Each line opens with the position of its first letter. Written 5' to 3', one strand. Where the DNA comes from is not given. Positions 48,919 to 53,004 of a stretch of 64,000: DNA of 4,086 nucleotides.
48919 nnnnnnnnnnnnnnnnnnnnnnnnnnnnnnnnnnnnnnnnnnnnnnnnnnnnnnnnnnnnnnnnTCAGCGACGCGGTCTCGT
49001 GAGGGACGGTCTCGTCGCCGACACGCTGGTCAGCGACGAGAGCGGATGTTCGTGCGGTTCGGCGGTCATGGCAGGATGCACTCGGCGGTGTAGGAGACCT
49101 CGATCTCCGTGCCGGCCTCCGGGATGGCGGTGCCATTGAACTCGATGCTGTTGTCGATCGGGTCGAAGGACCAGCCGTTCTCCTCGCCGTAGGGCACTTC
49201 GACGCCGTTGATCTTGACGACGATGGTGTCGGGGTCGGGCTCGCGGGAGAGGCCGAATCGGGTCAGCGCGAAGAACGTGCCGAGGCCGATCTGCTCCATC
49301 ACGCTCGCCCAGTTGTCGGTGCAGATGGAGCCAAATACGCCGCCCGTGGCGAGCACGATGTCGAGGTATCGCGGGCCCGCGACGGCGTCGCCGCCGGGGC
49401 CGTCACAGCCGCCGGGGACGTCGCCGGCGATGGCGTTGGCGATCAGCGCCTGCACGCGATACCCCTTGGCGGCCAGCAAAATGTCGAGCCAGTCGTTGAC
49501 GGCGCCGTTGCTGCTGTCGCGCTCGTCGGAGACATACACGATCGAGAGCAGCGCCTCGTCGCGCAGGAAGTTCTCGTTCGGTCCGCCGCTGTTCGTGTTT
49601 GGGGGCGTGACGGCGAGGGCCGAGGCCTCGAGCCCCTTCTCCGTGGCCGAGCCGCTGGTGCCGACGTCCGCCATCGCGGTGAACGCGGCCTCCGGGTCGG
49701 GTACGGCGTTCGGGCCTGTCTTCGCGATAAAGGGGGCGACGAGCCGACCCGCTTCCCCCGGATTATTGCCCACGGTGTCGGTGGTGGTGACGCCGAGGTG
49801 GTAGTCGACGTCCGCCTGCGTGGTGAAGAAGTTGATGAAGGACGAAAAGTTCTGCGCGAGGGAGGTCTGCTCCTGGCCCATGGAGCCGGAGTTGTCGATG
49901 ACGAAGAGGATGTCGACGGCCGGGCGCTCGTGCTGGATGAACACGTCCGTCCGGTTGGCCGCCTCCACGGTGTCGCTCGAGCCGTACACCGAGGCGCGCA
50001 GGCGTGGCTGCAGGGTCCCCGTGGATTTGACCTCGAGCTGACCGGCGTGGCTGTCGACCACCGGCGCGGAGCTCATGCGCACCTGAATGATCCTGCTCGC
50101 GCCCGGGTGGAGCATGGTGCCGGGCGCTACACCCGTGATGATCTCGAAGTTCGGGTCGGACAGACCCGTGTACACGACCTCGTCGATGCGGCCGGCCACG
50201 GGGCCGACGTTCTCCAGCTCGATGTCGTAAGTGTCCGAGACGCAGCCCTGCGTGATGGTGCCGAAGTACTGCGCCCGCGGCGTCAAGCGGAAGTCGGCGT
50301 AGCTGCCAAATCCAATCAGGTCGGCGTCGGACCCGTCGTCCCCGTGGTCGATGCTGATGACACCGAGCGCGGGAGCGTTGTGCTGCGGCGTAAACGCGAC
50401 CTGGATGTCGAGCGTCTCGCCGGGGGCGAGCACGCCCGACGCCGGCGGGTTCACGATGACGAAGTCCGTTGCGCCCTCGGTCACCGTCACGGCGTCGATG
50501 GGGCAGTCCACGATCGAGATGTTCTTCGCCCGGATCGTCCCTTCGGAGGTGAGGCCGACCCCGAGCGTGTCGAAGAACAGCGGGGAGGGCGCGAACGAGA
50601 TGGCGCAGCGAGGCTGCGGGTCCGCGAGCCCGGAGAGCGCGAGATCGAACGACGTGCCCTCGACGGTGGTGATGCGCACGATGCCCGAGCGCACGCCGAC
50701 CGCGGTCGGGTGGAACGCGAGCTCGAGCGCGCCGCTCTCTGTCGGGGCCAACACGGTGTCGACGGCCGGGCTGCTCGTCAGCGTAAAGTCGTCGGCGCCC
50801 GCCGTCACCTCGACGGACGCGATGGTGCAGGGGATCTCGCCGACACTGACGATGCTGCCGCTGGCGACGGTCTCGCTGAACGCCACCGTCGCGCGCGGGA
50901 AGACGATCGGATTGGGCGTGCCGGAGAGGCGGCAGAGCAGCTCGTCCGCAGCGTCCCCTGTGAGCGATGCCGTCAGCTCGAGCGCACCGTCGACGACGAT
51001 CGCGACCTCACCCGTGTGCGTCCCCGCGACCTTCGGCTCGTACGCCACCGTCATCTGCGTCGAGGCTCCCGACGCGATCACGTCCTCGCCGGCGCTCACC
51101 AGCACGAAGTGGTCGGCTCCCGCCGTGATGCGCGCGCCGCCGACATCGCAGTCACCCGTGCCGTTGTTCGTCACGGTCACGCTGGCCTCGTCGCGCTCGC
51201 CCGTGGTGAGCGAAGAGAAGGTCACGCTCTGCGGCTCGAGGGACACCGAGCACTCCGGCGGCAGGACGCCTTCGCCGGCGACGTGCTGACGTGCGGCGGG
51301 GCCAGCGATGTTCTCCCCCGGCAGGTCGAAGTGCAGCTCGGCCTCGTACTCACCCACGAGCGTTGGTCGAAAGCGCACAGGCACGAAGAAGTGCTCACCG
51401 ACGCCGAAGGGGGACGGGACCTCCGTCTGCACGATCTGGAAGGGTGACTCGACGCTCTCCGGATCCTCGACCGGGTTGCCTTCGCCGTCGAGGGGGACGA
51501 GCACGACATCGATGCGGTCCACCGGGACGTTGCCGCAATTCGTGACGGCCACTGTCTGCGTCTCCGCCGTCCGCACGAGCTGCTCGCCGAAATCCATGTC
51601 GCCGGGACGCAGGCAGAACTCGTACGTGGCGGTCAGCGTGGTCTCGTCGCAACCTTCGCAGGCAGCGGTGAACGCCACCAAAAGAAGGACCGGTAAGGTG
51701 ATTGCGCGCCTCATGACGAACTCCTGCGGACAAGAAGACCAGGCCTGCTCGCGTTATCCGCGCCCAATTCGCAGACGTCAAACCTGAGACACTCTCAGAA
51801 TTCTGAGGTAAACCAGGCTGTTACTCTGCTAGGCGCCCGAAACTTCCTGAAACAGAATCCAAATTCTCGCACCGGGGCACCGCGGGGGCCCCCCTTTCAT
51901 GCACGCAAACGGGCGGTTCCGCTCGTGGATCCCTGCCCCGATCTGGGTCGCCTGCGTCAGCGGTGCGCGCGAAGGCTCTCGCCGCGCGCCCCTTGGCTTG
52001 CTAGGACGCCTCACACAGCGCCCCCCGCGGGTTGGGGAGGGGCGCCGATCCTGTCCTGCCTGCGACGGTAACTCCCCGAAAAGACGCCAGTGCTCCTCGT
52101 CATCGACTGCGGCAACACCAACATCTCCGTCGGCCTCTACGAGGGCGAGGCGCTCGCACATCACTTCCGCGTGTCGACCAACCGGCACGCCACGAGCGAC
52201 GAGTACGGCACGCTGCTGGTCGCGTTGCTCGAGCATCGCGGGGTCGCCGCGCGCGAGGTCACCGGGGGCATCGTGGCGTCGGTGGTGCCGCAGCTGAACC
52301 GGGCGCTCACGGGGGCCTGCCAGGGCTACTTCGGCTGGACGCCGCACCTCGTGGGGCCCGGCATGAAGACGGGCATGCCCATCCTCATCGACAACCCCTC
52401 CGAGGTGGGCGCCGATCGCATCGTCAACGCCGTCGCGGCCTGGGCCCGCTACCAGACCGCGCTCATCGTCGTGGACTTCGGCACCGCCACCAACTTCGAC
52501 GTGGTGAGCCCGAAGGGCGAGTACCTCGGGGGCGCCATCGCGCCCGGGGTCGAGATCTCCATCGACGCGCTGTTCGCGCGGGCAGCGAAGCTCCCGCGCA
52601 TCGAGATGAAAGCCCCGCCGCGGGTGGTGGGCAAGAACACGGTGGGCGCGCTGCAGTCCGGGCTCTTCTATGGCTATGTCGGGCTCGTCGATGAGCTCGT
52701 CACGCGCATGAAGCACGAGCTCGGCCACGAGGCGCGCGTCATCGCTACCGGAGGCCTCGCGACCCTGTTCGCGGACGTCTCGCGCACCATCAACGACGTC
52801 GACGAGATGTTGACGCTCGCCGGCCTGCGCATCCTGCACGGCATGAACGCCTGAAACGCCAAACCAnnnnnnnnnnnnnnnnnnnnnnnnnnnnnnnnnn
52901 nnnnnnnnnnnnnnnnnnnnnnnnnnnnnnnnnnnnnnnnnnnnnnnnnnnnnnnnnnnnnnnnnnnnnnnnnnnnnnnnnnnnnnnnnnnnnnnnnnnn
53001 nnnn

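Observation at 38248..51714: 13.5-kb operon of four large non-catalytic surface lipoproteins: candidate multi-subunit adhesion or prey-recognition array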

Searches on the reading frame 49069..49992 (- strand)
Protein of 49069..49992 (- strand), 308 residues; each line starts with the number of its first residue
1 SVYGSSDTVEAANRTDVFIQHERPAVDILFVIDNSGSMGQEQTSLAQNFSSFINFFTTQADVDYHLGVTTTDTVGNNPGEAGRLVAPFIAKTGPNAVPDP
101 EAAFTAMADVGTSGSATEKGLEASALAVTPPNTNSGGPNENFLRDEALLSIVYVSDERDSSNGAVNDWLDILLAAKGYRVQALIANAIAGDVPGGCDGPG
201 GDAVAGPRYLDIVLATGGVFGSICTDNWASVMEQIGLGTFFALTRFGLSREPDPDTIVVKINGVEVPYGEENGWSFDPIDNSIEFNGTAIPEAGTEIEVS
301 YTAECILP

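Call 63: search_solved_structures(query=A4, max_evalue=1, show_alignments=2)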
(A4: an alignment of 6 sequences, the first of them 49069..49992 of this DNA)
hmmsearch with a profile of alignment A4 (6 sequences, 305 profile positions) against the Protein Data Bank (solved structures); distinct sequences matched with E-value up to 1: 0.

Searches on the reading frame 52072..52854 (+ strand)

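Call 44: search_protein_families(library=pfam, proteins=[window:52072-52854:+], max_evalue=0.001)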
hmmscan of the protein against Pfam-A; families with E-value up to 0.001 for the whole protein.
window:52072-52854:+ (260 aa): 1 family
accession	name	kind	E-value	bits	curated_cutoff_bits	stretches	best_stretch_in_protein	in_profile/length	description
PF03309.20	Pan_kinase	-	3.1e-75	253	24.7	1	8-212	1-205/205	Type III pantothenate kinase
